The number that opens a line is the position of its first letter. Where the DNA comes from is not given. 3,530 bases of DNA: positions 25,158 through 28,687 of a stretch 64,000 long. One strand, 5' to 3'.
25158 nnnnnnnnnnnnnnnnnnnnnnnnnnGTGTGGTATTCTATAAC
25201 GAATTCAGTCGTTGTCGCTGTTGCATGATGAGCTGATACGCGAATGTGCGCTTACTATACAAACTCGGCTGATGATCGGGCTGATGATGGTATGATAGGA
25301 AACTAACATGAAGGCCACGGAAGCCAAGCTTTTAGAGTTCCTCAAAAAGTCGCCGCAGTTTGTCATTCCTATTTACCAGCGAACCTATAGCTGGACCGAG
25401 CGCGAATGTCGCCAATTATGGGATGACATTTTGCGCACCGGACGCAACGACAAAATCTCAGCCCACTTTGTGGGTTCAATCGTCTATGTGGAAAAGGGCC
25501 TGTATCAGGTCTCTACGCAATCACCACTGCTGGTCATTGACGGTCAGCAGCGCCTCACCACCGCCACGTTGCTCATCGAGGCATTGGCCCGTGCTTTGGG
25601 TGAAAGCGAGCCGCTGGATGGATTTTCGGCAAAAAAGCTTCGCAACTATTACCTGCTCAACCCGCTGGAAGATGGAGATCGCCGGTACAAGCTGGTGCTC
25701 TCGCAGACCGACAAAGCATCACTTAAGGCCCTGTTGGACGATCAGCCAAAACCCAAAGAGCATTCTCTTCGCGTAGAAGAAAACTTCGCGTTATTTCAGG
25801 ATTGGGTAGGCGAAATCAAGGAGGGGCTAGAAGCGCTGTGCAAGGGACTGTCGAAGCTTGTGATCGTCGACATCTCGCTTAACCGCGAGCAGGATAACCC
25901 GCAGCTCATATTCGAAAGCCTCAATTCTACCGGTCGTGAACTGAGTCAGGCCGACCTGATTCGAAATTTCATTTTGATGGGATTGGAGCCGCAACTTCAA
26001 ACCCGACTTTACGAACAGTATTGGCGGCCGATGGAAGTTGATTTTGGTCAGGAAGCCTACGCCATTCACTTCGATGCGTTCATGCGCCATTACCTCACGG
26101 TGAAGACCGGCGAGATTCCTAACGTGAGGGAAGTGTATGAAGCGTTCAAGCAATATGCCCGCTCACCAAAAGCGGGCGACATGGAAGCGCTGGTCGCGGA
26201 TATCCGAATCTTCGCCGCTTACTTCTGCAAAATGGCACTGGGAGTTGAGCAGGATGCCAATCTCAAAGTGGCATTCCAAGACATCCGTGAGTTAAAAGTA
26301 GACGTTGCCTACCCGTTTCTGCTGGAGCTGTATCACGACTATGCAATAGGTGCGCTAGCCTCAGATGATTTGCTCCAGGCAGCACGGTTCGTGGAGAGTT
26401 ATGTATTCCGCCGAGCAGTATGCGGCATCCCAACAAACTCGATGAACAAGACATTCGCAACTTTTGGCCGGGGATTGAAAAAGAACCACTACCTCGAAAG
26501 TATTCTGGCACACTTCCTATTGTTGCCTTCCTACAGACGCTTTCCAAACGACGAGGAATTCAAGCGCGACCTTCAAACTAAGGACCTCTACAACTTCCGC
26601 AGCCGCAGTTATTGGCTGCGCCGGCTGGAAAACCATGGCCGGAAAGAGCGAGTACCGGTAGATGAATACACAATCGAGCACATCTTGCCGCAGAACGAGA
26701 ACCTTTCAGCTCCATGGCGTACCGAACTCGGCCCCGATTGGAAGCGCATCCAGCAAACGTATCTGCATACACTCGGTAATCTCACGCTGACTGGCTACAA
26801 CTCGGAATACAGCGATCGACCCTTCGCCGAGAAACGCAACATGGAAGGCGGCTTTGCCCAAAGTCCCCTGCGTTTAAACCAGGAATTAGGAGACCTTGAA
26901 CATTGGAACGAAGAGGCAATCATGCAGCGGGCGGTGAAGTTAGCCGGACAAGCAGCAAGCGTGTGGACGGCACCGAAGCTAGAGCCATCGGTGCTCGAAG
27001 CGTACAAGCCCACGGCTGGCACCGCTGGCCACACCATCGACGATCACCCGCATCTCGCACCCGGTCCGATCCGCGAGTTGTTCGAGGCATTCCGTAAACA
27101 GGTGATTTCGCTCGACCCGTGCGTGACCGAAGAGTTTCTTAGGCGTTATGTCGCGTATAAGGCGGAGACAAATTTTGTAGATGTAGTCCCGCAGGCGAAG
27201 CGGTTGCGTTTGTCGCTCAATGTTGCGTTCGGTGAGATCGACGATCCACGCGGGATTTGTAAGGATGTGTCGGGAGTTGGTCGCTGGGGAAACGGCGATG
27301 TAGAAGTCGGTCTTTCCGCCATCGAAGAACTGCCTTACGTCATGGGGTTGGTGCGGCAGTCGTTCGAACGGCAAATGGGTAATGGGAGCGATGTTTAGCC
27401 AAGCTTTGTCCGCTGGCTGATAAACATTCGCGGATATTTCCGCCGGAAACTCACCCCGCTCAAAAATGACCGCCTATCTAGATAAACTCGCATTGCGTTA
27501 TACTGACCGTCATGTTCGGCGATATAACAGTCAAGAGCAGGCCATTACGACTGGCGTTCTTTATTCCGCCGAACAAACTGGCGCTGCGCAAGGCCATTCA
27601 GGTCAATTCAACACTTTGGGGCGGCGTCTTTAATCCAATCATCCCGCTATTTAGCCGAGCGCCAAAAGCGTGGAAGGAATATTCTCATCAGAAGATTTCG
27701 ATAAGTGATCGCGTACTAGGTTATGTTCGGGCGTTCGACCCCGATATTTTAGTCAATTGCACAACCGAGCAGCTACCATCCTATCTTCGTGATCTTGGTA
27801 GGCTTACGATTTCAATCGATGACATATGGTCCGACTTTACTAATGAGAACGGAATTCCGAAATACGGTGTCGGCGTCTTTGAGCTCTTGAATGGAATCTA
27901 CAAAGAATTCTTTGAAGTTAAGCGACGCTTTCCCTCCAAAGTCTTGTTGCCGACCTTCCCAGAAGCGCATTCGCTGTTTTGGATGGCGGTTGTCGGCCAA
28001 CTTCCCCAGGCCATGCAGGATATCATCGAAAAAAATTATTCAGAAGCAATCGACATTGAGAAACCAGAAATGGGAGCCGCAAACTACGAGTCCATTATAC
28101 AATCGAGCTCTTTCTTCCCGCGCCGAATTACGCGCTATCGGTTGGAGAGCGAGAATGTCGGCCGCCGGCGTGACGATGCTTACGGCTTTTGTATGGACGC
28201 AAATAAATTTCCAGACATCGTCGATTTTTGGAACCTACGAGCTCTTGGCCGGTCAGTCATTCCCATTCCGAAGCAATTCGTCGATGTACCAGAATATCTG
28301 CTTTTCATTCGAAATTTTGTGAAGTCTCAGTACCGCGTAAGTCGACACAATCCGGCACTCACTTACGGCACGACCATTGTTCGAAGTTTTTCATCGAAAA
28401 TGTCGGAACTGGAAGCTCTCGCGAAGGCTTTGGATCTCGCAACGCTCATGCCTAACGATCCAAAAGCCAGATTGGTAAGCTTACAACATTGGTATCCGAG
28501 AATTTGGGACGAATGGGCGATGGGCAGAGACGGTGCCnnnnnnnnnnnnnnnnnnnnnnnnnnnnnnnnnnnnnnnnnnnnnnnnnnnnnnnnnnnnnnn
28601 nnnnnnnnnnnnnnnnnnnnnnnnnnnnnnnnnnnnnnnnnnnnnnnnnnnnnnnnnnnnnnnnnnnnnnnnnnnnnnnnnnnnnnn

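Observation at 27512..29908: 798-aa orphan protein: large unknown N-region + zinc ribbon + PD-(D/E)xK-like C-domain. Candidate novel single-gene defence nuclease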

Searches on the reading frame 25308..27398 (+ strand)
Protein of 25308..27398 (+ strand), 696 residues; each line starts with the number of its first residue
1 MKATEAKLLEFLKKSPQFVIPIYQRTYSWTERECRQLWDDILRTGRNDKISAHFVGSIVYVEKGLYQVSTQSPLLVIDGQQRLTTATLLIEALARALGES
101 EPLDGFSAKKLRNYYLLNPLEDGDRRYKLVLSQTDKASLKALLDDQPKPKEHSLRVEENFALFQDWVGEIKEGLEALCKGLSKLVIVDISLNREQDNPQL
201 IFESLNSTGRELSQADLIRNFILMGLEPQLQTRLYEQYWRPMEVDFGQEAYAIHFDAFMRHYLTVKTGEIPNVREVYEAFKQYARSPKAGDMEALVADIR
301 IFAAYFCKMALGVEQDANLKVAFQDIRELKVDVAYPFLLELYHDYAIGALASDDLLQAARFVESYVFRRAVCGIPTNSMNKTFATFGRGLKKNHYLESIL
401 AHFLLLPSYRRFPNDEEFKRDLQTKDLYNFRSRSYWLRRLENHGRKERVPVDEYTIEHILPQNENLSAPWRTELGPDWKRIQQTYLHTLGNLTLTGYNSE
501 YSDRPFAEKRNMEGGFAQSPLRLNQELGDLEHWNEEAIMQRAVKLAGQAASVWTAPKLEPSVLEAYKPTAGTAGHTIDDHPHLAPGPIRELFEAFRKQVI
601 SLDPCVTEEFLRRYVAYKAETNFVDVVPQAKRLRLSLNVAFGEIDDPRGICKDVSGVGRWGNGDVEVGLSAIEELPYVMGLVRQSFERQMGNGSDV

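Call 4: search_protein_families(library=pfam, proteins=[window:25308-27398:+], max_evalue=0.1)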
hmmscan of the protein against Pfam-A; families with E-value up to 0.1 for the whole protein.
window:25308-27398:+ (696 aa): 3 families
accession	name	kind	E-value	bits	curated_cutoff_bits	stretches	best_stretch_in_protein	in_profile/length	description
PF03235.19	GmrSD_N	-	7.4e-35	121.3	33.2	1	10-222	3-198/199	GmrSD restriction endonuclease, N-terminal domain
PF07510.16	GmrSD_C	-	4.2e-26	91.9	23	1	413-546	2-136/138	GmrSD restriction endonucleases, C-terminal domain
PF18899.5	DUF5655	-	1e-12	48.5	24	1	585-687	9-107/109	Domain of unknown function (DUF5655)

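Call 5: search_protein_families(library=padloc, proteins=[window:25308-27398:+], max_evalue=0.1)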
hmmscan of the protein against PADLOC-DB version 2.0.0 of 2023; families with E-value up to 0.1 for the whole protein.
window:25308-27398:+ (696 aa): 35 families (the best 25 are shown)
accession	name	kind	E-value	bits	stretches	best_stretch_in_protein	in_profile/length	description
PDLC02693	Orf5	-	6.5e-191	634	1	10-553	1-542/543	Orf5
PDLC02702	Orf5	-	4.3e-89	297.8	1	17-553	2-541/543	Orf5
PDLC04155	HEC-06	-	5.4e-64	214.6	1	6-554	10-559/562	-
PDLC04157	HEC-06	-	1.5e-61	206.7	1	14-554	19-556/558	-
PDLC04154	HEC-06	-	3.6e-57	192.3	1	2-554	8-565/569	-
PDLC02700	Orf5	-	1.6e-47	160.5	1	11-553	6-555/555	Orf5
PDLC02687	Orf5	-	2.7e-44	149.8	1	1-538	1-543/543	Orf5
PDLC02695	Orf5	-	6.8e-41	138.3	1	2-552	4-600/601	Orf5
PDLC02691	Orf5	-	8.9e-35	118.3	2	181-553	209-579/579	Orf5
PDLC02701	Orf5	-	8.4e-27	91.9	2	11-300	13-325/596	Orf5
PDLC03655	mREase_IV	-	4.2e-26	89.6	3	181-433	215-472/629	Type IV methyl-directed restriction enzyme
PDLC02692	Orf5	-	6.4e-26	89.2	1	17-554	7-557/558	Orf5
PDLC02686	Orf5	-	2.1e-23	80.7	2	2-258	4-273/566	Orf5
PDLC04945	PDC-S18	-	7.4e-23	79.3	1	526-686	143-301/302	-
PDLC02698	Orf5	-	3.1e-21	73.7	2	122-554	156-572/573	Orf5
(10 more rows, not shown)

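Call 6: search_protein_families(library=ncbifam, proteins=[window:25308-27398:+], max_evalue=0.1)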
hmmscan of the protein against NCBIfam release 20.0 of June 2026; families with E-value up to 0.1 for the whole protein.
window:25308-27398:+ (696 aa): 0 families

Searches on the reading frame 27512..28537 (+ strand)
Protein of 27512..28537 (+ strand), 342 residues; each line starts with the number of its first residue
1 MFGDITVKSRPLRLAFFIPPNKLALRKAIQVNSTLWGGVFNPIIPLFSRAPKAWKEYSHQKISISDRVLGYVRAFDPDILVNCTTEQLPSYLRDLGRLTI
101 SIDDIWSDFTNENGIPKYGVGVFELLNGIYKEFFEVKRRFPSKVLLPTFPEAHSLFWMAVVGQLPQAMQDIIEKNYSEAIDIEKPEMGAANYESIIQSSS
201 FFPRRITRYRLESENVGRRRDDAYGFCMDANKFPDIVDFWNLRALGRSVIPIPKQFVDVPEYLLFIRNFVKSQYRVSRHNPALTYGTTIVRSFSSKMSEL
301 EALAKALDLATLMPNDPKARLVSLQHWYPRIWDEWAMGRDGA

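Call 36: search_solved_structures(query=A4, max_evalue=10, show_alignments=3)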
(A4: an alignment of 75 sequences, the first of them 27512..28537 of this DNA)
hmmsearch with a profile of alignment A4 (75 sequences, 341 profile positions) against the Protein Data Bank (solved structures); distinct sequences matched with E-value up to 10: 1.
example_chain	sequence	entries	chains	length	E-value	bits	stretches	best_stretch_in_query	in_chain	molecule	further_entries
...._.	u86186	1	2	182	0.96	11.6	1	123-209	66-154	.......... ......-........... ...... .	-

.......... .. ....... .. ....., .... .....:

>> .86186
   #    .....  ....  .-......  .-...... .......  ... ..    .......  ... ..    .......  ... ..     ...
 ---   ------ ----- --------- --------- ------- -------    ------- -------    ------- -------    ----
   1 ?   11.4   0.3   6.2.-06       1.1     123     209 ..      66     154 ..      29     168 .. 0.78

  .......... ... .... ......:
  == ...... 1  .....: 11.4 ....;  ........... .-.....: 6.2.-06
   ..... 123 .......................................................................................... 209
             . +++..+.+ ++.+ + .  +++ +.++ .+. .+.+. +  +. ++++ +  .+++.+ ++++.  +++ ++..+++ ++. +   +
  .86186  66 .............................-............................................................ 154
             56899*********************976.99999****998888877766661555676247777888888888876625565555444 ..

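Call 43: search_protein_families(library=pfam, alignment_id=A4, max_evalue=1)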
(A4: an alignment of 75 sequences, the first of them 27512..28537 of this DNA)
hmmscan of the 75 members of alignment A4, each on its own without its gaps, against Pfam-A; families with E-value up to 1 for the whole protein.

A. member 1, window:27512-28537:+ (342 aa): 1 family
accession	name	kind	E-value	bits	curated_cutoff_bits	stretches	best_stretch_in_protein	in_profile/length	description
PF16564.11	MBDa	-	0.19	12.4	27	1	181-221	9-49/71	p55-binding region of Methyl-CpG-binding domain proteins MBD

B. families by the number of members that match (of 75 scanned): 20 families
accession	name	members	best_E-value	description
PF17024.10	DMAP1_like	2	0.0077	Putative DMAP1-like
PF16550.10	RPN13_C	1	0.002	UCH-binding domain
PF23155.1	DUF7053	1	0.039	Domain of unknown function (DUF7053)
PF21128.4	MCM4_WHD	1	0.048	MCM4, winged helix domain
PF02841.20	GBP_C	1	0.048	Guanylate-binding protein, C-terminal domain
PF24534.1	HMA_PCA1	1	0.058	PCA1 HMA heavy metal-associated domain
PF23825.1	DUF7195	1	0.1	Family of unknown function (DUF7195)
PF19760.4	DUF6247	1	0.13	Family of unknown function (DUF6247)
PF19583.5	ODP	1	0.14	ODP family beta lactamase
PF12468.15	LRR_TTSS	1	0.15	Type III secretion system leucine rich repeat protein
PF15186.11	TEX13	1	0.16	Testis-expressed sequence 13 protein family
PF16157.10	DUF4865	1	0.16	Domain of unknown function (DUF4865)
PF14263.11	DUF4354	1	0.17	Domain of unknown function (DUF4354)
PF16564.11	MBDa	1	0.19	p55-binding region of Methyl-CpG-binding domain proteins MBD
PF18455.6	GBR2_CC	1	0.2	Gamma-aminobutyric acid type B receptor subunit 2 coiled-coil domain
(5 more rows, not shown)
